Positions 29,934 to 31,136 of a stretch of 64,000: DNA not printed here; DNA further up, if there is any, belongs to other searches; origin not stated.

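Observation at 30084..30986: Prepilin-type N-terminus fused to a LamG/concanavalin-like lectin domain, divergently paired with the VirB2-like gene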

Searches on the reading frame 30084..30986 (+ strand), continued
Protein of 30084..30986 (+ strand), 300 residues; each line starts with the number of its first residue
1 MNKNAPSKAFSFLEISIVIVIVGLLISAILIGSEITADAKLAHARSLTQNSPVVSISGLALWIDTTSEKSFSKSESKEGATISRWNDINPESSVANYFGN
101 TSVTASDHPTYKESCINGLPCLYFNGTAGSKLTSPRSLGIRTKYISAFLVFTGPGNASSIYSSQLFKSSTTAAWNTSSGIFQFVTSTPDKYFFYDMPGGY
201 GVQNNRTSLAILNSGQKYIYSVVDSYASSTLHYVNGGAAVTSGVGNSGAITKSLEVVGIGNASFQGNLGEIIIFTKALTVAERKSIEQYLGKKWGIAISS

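Call 21: predict_structure(alignment_id=A1)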
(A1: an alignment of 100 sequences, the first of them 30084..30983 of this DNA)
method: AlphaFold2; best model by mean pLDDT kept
length: 300 residues; sequences in the alignment: 100
mean_pLDDT: 90.9   pTM: 0.86
mean pLDDT of the five models: 90.9, 90.5, 90.4, 90.2, 90.0
residues with pLDDT >= 90: 216; 70-90: 69; 50-70: 13; < 50: 2
segments of 3 or more residues with pLDDT < 50: none
pLDDT, mean of each block of 10 residues (from residue 1): 63 89 87 87 97 96 96 94 95 90 86 96 91 94 97 85 92 94 90 91 84 95 91 93 75 95 92 97 98 94
secondary structure, 60 per line:
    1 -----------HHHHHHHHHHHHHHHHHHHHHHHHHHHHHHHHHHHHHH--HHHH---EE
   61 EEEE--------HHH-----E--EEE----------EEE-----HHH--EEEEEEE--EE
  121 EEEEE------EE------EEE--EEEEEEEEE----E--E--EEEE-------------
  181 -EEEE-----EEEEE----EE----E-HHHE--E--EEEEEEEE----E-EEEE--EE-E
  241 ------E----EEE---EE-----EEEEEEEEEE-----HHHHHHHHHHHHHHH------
elements in order: H12-49 H52-55 E59-64 E84-86 E97-99 E110-116 E119-125 E140-142 E145-153 E164-167 E182-185 E191-195 E217-224 E231-234 E252-254 E265-274 H280-294

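Call 23: search_protein_families(library=pfam, proteins=[L035:11890-12699:+, L045:2-1474:+, L020:15541-16413:-, L053:4966-6309:+, L054:9980-11902:+, L037:9965-10876:+, L041:1598-2515:+, L018:6200-7117:+], max_evalue=0.01)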
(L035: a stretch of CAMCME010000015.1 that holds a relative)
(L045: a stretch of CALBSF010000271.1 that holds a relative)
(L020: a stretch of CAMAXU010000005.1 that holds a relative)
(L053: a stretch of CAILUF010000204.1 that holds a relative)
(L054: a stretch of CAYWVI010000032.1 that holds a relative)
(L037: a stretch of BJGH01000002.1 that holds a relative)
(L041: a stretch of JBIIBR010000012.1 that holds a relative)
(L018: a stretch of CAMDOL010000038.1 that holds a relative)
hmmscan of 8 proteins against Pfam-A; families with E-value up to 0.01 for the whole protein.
L035:11890-12699:+ (269 aa): 2 families
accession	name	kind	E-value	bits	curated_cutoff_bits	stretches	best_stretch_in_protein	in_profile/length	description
PF06750.18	A24_N_bact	-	1.1e-24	86.7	23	1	24-103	3-82/84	Bacterial Peptidase A24 N-terminal domain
PF01478.23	Peptidase_A24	-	6.6e-11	43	26.5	1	119-227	3-104/104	Type IV leader peptidase family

L045:2-1474:+ (490 aa): 1 family
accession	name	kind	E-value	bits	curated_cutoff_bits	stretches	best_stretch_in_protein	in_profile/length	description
PF13475.11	DUF4116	-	7e-17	61.2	24.9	4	172-218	1-47/49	Domain of unknown function (DUF4116)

L020:15541-16413:- (290 aa): 1 family
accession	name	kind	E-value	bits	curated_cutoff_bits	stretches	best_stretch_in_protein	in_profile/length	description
PF07963.17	N_methyl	-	4.2e-05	23.4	21.2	1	34-58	2-26/27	Prokaryotic N-terminal methylation motif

L053:4966-6309:+ (447 aa): 1 family
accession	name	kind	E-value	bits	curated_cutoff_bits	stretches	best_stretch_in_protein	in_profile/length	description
PF07963.17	N_methyl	-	1.1e-06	28.4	21.2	1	30-53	3-26/27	Prokaryotic N-terminal methylation motif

L054:9980-11902:+ (640 aa): 2 families
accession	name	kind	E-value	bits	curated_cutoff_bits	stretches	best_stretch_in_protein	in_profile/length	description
PF07963.17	N_methyl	-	2.8e-05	23.9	21.2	1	10-35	2-27/27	Prokaryotic N-terminal methylation motif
PF19202.5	DUF5874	-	0.0028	18.4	27.1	1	347-370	16-39/74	Family of unknown function (DUF5874)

L037:9965-10876:+ (303 aa): 2 families
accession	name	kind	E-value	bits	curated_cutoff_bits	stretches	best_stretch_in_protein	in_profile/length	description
PF07963.17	N_methyl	-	7.7e-06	25.7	21.2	1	10-34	2-26/27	Prokaryotic N-terminal methylation motif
PF13385.13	Laminin_G_3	-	7.8e-05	23.3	27.6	1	174-287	45-149/151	Concanavalin A-like lectin/glucanases superfamily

L041:1598-2515:+ (305 aa): 2 families
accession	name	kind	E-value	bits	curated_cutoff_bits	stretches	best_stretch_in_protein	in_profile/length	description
PF13385.13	Laminin_G_3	-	7.7e-07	29.8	27.6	1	128-288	7-149/151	Concanavalin A-like lectin/glucanases superfamily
PF07963.17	N_methyl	-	0.00039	20.3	21.2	1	6-28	4-26/27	Prokaryotic N-terminal methylation motif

L018:6200-7117:+ (305 aa): 2 families
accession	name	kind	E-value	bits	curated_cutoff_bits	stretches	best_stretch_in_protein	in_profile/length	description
PF13385.13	Laminin_G_3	-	0.00054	20.6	27.6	1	194-288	51-149/151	Concanavalin A-like lectin/glucanases superfamily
PF07963.17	N_methyl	-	0.00077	19.4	21.2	1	27-47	6-26/27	Prokaryotic N-terminal methylation motif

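Call 25: fold_search(model_id=the predicted structure, library=pdb)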
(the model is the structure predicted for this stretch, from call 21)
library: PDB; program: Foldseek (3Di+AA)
matches with E <= 10: 1028; with E <= 0.001: 259
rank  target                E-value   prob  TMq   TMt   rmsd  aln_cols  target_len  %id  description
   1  9vyh_p                5.3e-09  1.00  0.56  0.62   4.8       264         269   15  Cyanopodophage Pan3 tailspike (released 2025-11-26)
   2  7by5                  3.8e-08  1.00  0.52  0.14  17.9       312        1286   12  Tetanus neurotoxin mutant-(H233A/E234Q/H237A/Y375F) (released 2021-02-17)
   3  7ce2_A                5.1e-08  1.00  0.50  0.36   5.3       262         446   12  The Crystal structure of TeNT Hc complexed with neutralizing antibody (released 2021-04-07)
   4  1af9                  6.9e-08  1.00  0.42  0.30   8.5       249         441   13  TETANUS NEUROTOXIN C FRAGMENT (released 1998-04-29)
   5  5jmc_G                7.3e-08  1.00  0.47  0.35   6.7       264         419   11  Receptor binding domain of Botulinum neurotoxin A in complex with rat SV2C (released 2016-06-15)
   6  3mpp                  9.8e-08  1.00  0.44  0.34   7.8       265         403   11  Botulinum Neurotoxin Type G Receptor Binding Domain (released 2010-06-16)
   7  6f0o                  1.2e-07  1.00  0.48  0.37   6.2       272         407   11  Botulinum neurotoxin A3 Hc domain (released 2018-01-10)
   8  7z5s_AAA              1.7e-07  1.00  0.50  0.37   5.2       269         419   11  Crystal Structure of botulinum neurotoxin A2 cell binding domain in complex with GD1a (released 2022-06-08)
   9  1ms1_A                1.9e-07  1.00  0.49  0.26   6.7       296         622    9  Monoclinic form of Trypanosoma cruzi trans-sialidase, in complex with 3-deoxy-2,3-dehydro-N-acetylneuraminic acid (DAN (released 2003-03-25)
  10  5mk8_A                2.1e-07  1.00  0.42  0.31   8.3       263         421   13  Crystal structure of the receptor-binding domain of the FA hybrid Clostridium botulinum neurotoxin (released 2018-03-28)
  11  1mz5                  2.3e-07  1.00  0.47  0.24   5.7       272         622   13  Trypanosoma rangeli sialidase (released 2002-10-16)
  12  8rvi_A                2.5e-07  1.00  0.44  0.33   8.1       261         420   12  Structure of the binding domain of BoNT/A mutant H1253K in complex with the GM1a ganglioside receptor (released 2025-02-12)
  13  5v38_A                2.6e-07  1.00  0.44  0.33   7.0       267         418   12  Crystal Structure of The Receptor-binding Domain of Botulinum Neurotoxin Type HA (released 2017-03-22)
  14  4iqp                  2.8e-07  1.00  0.43  0.32   8.3       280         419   11  Crystal Structure of HCRA-W1266A (released 2013-05-29)
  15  1diw                  3.1e-07  1.00  0.41  0.30   8.4       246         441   10  THE HC FRAGMENT OF TETANUS TOXIN COMPLEXED WITH GALACTOSE (released 2000-03-24)
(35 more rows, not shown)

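Call 32: search_protein_families(library=ncbifam, proteins=[L035:11890-12699:+, L020:15541-16413:-, L037:9965-10876:+], max_evalue=0.001)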
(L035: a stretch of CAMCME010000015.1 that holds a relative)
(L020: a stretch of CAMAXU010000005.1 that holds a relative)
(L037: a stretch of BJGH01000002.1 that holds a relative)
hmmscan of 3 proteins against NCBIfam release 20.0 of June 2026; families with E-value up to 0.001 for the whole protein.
L035:11890-12699:+ (269 aa): 0 families

L020:15541-16413:- (290 aa): 1 family
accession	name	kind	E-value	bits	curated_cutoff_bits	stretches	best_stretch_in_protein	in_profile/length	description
TIGR02532.1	IV_pilin_GFxxxE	domain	0.00014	21.6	16.3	1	37-58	2-23/24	prepilin-type N-terminal cleavage/methylation domain-containing protein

L037:9965-10876:+ (303 aa): 1 family
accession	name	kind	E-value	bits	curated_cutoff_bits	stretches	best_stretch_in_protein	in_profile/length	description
TIGR02532.1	IV_pilin_GFxxxE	domain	1.6e-05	24.6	16.3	1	13-34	2-23/24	prepilin-type N-terminal cleavage/methylation domain-containing protein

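Call 41: search_solved_structures(query=A1, max_evalue=1, show_alignments=2)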
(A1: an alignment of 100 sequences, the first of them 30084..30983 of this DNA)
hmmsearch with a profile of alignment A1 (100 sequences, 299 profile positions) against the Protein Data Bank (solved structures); distinct sequences matched with E-value up to 1: 28.
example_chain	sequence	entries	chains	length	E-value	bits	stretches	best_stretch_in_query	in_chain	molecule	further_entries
4qvs_A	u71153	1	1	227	5.9e-06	29.5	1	100-285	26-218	S-layer domain-containing protein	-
4xe9_A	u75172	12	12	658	1.1e-05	28.6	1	138-286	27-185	Sialidase B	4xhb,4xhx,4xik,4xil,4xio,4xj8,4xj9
4xma_A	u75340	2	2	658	1.1e-05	28.6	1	138-286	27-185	Sialidase B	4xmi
4xog_A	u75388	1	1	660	1.1e-05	28.6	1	138-286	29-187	Sialidase B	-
4xyx_A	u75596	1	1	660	1.1e-05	28.6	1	138-286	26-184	Sialidase B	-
2jkb_A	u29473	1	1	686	1.1e-05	28.6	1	138-286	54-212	SIALIDASE B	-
2vw0_A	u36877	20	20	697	1.2e-05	28.5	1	138-286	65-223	SIALIDASE B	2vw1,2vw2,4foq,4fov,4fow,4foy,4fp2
1sli_A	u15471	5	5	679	4.2e-05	26.7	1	139-283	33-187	INTRAMOLECULAR TRANS-SIALIDASE | SIALIDASE L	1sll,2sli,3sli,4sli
9egp_A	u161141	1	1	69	0.00021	24.4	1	3-43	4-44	Geopilin domain 1 protein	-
9laa_A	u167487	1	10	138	0.00044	23.3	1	3-29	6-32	Type IV pilin protein PilA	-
7tgg_A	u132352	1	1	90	0.0007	22.7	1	3-27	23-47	Geopilin domain 1 protein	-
7oa7_A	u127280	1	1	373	0.0016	21.5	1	131-295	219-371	PilC minor pilin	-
9lab_B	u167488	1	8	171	0.0028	20.7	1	2-27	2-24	MSHA major pilin subunit MshA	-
9vyh_q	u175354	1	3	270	0.0049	19.9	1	133-281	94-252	tailspike gp15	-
6er2_A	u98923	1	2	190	0.0072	19.3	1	140-286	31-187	BNR/Asp-box repeat protein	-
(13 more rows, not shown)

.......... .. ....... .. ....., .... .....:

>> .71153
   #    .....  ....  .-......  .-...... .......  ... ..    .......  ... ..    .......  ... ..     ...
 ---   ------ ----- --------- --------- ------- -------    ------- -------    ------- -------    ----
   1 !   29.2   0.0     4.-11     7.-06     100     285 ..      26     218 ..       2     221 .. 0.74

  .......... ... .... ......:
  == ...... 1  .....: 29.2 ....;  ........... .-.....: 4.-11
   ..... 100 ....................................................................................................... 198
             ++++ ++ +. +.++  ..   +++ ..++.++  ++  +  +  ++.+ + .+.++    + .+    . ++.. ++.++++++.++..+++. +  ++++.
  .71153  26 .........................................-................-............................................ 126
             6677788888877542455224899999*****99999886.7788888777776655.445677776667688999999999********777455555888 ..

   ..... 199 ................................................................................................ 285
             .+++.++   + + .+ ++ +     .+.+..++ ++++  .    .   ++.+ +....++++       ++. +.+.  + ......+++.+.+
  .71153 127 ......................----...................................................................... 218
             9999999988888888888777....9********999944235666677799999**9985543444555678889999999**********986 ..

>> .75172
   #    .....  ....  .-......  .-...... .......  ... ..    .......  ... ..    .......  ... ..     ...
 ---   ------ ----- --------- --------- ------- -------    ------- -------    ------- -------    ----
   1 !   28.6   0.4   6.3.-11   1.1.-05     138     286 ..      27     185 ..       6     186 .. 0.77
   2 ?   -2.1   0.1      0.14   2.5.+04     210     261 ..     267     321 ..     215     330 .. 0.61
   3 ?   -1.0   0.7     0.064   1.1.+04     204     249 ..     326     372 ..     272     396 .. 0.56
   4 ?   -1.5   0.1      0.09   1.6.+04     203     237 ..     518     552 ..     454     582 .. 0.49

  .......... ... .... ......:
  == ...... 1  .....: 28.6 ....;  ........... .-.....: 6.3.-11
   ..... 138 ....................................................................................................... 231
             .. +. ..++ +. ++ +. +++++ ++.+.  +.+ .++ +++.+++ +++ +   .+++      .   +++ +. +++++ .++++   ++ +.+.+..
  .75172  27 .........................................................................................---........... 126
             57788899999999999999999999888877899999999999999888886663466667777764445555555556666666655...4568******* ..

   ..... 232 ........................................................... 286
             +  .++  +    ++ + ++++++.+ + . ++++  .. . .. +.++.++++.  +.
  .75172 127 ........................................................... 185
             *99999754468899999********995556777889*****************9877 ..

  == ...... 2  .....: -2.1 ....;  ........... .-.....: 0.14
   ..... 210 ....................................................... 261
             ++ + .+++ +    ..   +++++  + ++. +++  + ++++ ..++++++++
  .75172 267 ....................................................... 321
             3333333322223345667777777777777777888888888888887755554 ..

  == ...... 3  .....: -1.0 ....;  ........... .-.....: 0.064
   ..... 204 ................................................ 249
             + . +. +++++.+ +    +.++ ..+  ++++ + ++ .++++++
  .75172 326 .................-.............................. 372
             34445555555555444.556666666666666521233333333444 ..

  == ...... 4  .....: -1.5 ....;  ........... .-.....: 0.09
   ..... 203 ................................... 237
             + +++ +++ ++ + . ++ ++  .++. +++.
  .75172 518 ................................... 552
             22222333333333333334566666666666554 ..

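Call 59: search_protein_representatives(alignment_id=A1)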
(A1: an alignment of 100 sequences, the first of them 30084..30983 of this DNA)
Query: 100 sequences, 299 profile positions. Proteins with E-value up to 0.001 (for the whole library): 112865; up to 1e-10: 42701; up to 1e-30: 5986. The best 150 are listed.
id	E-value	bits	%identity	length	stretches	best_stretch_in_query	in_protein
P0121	0.0e+00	1008.0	-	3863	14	55-298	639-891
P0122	2.0e-243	822.3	-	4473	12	55-298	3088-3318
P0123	1.2e-242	819.7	-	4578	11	73-298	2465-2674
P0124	1.1e-239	810.0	-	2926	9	76-298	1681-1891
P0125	1.9e-237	802.7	-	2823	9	55-299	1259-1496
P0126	2.8e-230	779.2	-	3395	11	56-298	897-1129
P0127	3.9e-227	768.9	-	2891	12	57-295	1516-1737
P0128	4.4e-216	732.6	-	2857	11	56-296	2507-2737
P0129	2.2e-204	694.2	-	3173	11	53-296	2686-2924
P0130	8.0e-202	685.8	-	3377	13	57-298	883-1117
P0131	1.3e-200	681.8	-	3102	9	57-298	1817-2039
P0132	9.7e-200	678.9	-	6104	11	60-298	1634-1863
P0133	3.2e-185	631.2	-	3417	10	44-296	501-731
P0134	1.1e-178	609.7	-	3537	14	94-298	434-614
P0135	5.8e-177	604.1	-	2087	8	56-297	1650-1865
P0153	1.6e-149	514.0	-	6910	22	119-285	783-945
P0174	3.8e-135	466.8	-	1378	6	55-296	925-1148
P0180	4.2e-130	450.3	-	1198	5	47-297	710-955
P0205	4.8e-119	413.9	-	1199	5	87-298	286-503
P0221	8.9e-113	393.4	-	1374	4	77-296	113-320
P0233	6.3e-110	384.0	-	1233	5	55-296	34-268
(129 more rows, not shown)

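Call 61: list_cluster_members(proteins=[P0121, P0122, P0124, P0135, P0174, P0180, P0205, P0233, P0221, P0153])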
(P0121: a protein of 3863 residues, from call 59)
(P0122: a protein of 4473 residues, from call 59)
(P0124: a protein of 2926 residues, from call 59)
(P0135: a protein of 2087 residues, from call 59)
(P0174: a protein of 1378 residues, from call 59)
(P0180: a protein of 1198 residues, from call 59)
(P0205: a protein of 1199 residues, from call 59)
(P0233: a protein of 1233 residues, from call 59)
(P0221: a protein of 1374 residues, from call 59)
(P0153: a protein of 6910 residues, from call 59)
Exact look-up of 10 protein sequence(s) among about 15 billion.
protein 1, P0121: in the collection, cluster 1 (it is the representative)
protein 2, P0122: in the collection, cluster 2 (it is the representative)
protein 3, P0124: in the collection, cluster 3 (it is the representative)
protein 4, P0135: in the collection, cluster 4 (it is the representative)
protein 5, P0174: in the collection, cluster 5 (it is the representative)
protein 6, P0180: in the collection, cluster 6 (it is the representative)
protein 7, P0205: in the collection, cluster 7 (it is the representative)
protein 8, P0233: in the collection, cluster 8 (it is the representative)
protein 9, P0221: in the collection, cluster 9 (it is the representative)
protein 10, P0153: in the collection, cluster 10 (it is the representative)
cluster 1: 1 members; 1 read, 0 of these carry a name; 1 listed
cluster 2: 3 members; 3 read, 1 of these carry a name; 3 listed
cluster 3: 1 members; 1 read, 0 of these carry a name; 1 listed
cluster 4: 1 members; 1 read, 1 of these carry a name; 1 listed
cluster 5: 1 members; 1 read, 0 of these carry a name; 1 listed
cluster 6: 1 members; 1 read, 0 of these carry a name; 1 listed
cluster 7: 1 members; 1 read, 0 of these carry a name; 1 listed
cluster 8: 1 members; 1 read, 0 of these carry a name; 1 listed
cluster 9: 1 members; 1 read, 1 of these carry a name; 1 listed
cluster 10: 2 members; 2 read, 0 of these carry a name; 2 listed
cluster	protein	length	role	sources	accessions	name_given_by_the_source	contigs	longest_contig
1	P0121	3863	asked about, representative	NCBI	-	-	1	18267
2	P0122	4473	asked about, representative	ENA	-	-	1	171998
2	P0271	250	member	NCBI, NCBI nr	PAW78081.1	MAG: hypothetical protein B9S32_08905 [Verrucomicrobia bacterium Tous-C9LFEB]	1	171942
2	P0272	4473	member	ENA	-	-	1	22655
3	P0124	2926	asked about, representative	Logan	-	-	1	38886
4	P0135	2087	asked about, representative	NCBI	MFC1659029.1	LamG-like jellyroll fold domain-containing protein [Pseudomonadota bacterium]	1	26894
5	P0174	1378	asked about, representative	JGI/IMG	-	-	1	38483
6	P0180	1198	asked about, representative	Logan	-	-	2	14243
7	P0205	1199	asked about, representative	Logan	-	-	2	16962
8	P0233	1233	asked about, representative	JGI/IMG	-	-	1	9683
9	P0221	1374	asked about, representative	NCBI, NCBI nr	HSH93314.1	MAG TPA: chitobiase/beta-hexosaminidase C-terminal domain-containing protein ... | chitobiase/beta-hexosaminidase C-terminal domain-containing protein [Roseimicrobium sp.]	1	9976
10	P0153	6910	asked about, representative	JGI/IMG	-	-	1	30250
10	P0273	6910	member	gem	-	-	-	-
